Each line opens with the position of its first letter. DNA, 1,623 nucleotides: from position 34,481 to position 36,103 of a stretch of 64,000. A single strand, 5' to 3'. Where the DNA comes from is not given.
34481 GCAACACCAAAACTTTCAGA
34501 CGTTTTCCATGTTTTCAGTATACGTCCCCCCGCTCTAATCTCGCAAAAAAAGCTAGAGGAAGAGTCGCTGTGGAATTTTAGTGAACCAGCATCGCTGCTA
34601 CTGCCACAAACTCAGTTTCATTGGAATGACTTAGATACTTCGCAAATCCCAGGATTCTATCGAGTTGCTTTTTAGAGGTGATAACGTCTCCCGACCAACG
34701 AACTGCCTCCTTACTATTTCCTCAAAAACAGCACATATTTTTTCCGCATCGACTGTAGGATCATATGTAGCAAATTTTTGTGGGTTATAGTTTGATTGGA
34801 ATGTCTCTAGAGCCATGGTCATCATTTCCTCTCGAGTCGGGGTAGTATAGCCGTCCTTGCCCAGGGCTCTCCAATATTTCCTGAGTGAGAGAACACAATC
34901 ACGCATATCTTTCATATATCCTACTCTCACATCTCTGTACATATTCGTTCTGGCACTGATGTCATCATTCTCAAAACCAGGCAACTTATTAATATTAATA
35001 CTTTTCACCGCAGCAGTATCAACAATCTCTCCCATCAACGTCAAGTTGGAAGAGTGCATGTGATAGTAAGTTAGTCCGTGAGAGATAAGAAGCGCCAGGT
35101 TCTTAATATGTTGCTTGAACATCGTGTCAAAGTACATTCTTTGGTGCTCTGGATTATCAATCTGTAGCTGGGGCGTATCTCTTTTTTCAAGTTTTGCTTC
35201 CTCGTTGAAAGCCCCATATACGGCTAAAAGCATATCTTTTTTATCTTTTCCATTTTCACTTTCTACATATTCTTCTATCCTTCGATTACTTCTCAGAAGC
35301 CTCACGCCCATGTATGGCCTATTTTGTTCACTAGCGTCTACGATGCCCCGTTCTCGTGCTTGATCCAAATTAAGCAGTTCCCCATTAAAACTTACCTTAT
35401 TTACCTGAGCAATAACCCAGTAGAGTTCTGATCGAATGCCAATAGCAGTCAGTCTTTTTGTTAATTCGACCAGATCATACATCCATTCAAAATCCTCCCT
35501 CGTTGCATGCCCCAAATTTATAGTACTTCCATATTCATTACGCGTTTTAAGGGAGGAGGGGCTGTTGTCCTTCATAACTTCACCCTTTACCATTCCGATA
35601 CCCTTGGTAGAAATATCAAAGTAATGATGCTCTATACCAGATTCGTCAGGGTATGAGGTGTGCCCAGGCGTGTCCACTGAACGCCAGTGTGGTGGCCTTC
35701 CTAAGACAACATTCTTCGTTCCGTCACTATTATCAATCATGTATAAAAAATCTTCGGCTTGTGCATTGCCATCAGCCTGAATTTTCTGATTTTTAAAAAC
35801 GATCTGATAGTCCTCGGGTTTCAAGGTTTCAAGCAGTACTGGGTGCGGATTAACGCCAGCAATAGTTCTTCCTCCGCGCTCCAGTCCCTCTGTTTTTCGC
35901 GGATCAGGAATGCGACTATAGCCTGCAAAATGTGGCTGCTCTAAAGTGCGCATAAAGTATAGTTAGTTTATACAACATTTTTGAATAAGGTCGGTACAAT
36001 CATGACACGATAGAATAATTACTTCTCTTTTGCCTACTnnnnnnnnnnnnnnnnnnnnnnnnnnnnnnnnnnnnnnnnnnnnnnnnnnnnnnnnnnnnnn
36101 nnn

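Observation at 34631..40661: AT-rich locus with a 1540-aa intracellular tandem-repeat giant protein and a co-oriented 440-aa unknown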

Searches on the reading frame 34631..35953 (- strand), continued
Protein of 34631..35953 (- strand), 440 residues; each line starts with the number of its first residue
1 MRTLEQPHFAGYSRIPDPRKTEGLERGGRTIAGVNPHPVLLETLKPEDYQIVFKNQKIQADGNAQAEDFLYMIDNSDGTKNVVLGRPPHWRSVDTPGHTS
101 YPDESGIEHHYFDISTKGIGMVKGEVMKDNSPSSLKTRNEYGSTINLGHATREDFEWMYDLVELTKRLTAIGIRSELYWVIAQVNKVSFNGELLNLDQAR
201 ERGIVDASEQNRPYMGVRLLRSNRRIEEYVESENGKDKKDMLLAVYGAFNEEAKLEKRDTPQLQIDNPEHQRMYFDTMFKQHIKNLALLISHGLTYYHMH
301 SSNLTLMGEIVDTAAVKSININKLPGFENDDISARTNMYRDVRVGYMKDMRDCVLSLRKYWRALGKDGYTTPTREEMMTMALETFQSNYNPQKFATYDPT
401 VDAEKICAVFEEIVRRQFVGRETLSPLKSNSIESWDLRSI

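Call 66: find_related_loci(query=A5, collection=genome_contigs, flank=8000)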
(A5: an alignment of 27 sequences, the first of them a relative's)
Query A5 (440 aa) in genome_contigs; peptide patterns used: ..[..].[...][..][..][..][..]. (x = any residue, [..] = any of these).
37 stretches matched a pattern; 22 encode a relative of the query (tblastn E <= 1e-3); 22 distinct loci.
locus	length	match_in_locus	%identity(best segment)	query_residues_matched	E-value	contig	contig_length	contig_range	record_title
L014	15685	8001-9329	52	1-440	3e-156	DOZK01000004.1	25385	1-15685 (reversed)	MAG TPA_asm: Candidatus Nomurabacteria bacterium isolate UBA11704 contig_14591, whole genome shotgun sequence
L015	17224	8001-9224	31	28-438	2e-55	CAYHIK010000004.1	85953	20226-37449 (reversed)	MAG TPA_asm: uncultured Candidatus Saccharibacteria bacterium isolate ERP119705_co13_612 genome assembly, contig: NODE_3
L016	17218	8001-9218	30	28-437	3e-51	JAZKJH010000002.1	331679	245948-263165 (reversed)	MAG: Patescibacteria group bacterium isolate ADI_DC_SW_02_SPN_11032020-bin097_1 DCSW02SPN_B097_1_000000000002, whole gen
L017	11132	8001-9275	28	13-437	6e-50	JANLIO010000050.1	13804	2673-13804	MAG: bacterium isolate S40-17 k99_81438, whole genome shotgun sequence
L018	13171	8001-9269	29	18-438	3e-49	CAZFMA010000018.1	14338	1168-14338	MAG TPA_asm: uncultured Candidatus Saccharibacteria bacterium isolate binchicken_co203_568 genome assembly, contig: k141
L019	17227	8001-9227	28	28-440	7e-47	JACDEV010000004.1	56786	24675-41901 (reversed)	MAG: Patescibacteria group bacterium isolate MGR_bin369 SD2903_NODE_32_length_56786_cov_1.408055, whole genome shotgun s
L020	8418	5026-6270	27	20-437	1e-44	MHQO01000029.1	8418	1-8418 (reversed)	MAG: Candidatus Sungbacteria bacterium RIFCSPLOWO2_01_FULL_47_10 rifcsplowo2_01_scaffold_25155, whole genome shotgun seq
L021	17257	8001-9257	27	16-437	1e-42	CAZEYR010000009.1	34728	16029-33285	MAG TPA_asm: uncultured Gammaproteobacteria bacterium isolate SRP263991_co3_384 genome assembly, contig: NODE_944_length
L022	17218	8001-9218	26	28-437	3e-42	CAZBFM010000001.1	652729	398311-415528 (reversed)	MAG TPA_asm: uncultured Candidatus Saccharibacteria bacterium isolate SRP170004_co1_40 genome assembly, contig: NODE_7_l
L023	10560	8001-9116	27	16-392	3e-42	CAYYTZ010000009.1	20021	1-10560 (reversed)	MAG TPA_asm: uncultured Gammaproteobacteria bacterium isolate SRP011637_co1_72 genome assembly, contig: NODE_779_length_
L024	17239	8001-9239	29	18-437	9e-45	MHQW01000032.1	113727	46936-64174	MAG: Candidatus Sungbacteria bacterium RIFCSPLOWO2_02_FULL_51_17 rifcsplowo2_02_scaffold_386, whole genome shotgun seque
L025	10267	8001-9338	28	28-435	1e-41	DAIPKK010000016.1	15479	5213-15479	MAG TPA_asm: Patescibacteria group bacterium isolate CTOTU18523 NODE_3787_length_15479_cov_8.191714, whole genome shotgu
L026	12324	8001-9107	30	14-385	1e-39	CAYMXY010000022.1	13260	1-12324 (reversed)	MAG TPA_asm: uncultured Gammaproteobacteria bacterium isolate SRP090828_co3_45 genome assembly, contig: NODE_841_length_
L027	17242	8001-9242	26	17-436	2e-39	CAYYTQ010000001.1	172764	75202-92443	MAG TPA_asm: uncultured Gammaproteobacteria bacterium isolate binchicken_co346_20 genome assembly, contig: NODE_7_length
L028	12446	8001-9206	26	28-435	5e-39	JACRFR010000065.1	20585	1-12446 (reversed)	MAG: Candidatus Liptonbacteria bacterium isolate NC_groundwater_1730_Pr3_B-0.1um_54_13 SR-2_scaffold_141_4098109, whole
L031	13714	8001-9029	27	27-366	2e-33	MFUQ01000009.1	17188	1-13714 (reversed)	MAG: Candidatus Nomurabacteria bacterium RIFCSPLOWO2_01_FULL_36_10b rifcsplowo2_01_scaffold_31073, whole genome shotgun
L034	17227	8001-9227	24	28-435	5e-25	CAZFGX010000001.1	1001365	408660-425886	MAG TPA_asm: uncultured Gammaproteobacteria bacterium isolate SRP342105_co1_501 genome assembly, contig: NODE_2_length_1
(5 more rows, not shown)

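Call 70: search_protein_families(library=pfam, proteins=[L014:2390-7990:+, L023:2240-7927:+, L028:451-6846:+, L018:2121-7919:+, L031:1226-7198:+], max_evalue=0.01)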
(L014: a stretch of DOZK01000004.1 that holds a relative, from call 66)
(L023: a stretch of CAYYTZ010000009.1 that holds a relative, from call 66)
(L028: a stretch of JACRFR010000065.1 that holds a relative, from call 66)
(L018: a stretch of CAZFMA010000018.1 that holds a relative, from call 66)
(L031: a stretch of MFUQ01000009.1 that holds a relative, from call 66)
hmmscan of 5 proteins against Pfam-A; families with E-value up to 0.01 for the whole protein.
L014:2390-7990:+ (1867 aa): 2 families
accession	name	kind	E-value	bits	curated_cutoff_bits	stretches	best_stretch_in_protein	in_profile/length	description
PF11746.14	DUF3303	-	0.0003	21.3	21.2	0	343-402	9-71/92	Domain of unknown function (DUF3303)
PF19808.4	DUF6291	-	0.00098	19.7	27.2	0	1110-1156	6-51/79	Family of unknown function (DUF6291)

L023:2240-7927:+ (1896 aa): 0 families

L028:451-6846:+ (2132 aa): 0 families

L018:2121-7919:+ (1933 aa): 0 families

L031:1226-7198:+ (1991 aa): 0 families

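Call 74: fold_search(model_id=the predicted structure, library=pdb)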
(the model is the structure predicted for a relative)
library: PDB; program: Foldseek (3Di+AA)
matches with E <= 10: 299; with E <= 0.001: 0
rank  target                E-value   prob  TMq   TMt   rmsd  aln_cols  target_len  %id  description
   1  6iii                  2.0e-03  0.99  0.28  0.27  10.9       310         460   14  Crystal structure of an uncharacterized protein (released 2019-10-09)
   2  9k86_A                5.8e-02  0.15  0.11  0.18  18.1       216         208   14  Cryo-EM structure of designed zinc-induced filament Fiber-n6-Zn1-HEHE-410 (released 2025-10-29)
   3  5fb7_C                3.2e-01  0.10  0.13  0.22  13.0       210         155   11  Ligand binding domain 2 of Penicillium marneffei MP1 protein complexed with multiple arachidonic acids (released 2016-12-14)
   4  9dws_B                6.5e-01  0.15  0.17  0.23  11.4       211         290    9  X-ray crystal structure of Francisella hispaniensis apo ribonucleotide reductase beta subunit (released 2025-09-17)
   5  4k2o                  6.5e-01  0.10  0.12  0.20  17.0       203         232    9  The Structure of a Triple Mutant of the Tiam1 PH-CC-Ex Domain (released 2013-07-10)
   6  5csd_D                6.5e-01  0.05  0.10  0.19  18.8       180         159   11  Ligand binding domain 2 of Penicillium marneffei MP1 protein in complex with arachidonic acids (released 2016-07-27)
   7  6rxt_UB               8.5e-01  0.12  0.14  0.12  15.2       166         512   14  Cryo-EM structure of the 90S pre-ribosome (Kre33-Noc4) from Chaetomium thermophilum, state A (released 2019-08-14)
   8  4wyv_A                8.5e-01  0.07  0.13  0.20  19.6       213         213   12  Crystal Structure of Human Translin in Open Conformation (released 2014-11-26)
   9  6e9t_A                9.5e-01  0.12  0.15  0.25  19.9       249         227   12  DHF58 filament (released 2018-11-21)
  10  4g1w_A                9.5e-01  0.04  0.18  0.21  17.0       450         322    8  Crystal structure of JNK1 in complex with JIP1 peptide and 7-Fluoro-3-[4-(2-hydroxy-ethanesulfonyl)-benzyl]-4-oxo-1-ph (released 2013-07-17)
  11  7n6g_6A               9.5e-01  0.02  0.08  0.04  31.1       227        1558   13  C1 of central pair (released 2022-05-18)
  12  5ecf_F                1.0e+00  0.06  0.12  0.21  12.8       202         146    9  Ligand binding domain 1 of Penicillium marneffei MP1 protein complexed with arachidonic acids (released 2016-10-19)
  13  6ykg                  1.1e+00  0.09  0.21  0.18  15.8       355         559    8  Structure-based exploration of selectivity for ATM inhibitors in Huntingtons disease (released 2021-04-14)
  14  2ow3_B                1.1e+00  0.04  0.14  0.17  17.7       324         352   11  Glycogen synthase kinase-3 beta in complex with bis-(indole)maleimide pyridinophane inhibitor (released 2008-02-19)
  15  7shq_A                1.1e+00  0.02  0.07  0.07  18.5       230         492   11  Structure of a functional construct of eukaryotic elongation factor 2 kinase in complex with calmodulin. (released 2022-04-06)
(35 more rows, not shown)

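Call 102: find_related_loci(query=A5, collection=viral_contigs, flank=6000)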
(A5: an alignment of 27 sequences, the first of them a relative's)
Query A5 (440 aa) in viral_contigs; peptide patterns used: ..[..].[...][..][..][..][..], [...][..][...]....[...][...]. (x = any residue, [..] = any of these).
40 stretches matched a pattern, but none encodes a relative of the query by tblastn (E <= 1e-3).

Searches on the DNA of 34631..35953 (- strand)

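Call 78: search_dna_similar(query=L029:10055-14000:+, collection=ecoli_genomes, mode=distant, max_rows=3)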
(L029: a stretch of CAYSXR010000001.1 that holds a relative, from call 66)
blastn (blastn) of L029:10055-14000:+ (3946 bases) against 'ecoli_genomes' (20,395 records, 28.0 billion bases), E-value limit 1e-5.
No match.

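Call 79: search_dna_similar(query=L027:13162-16535:+, collection=ecoli_genomes, mode=distant, max_rows=3)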
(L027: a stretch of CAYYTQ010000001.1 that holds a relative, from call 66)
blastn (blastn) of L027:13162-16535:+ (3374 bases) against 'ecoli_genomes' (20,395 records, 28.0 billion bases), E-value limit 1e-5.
Records with a match: 271; places in all: 273; records where one place covers at least 80% of the query: 0.
Genomes with a match: 265 of 5426; with a place that covers at least 80% of the query: 0. Places per genome that has any: lowest 1, median 1, highest 3. On chromosomes: 265 places; on plasmids: 8.
Best place of each record, by identity: 60-80% 271.
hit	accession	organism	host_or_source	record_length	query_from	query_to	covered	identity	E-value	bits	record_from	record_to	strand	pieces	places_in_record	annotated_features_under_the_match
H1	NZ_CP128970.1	Escherichia coli strain TUM1886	missing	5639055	945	2151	36%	67.4%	3e-102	383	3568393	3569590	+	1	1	type I restriction-modification system subunit M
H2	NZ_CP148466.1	Escherichia coli strain Z1323CEC0006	Chicken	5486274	945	2151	36%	67.4%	3e-102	383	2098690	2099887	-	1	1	type I restriction-modification system subunit M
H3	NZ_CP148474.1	Escherichia coli strain Z1323CEC0005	Chicken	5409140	945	2151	36%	67.4%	3e-102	383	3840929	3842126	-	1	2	type I restriction-modification system subunit M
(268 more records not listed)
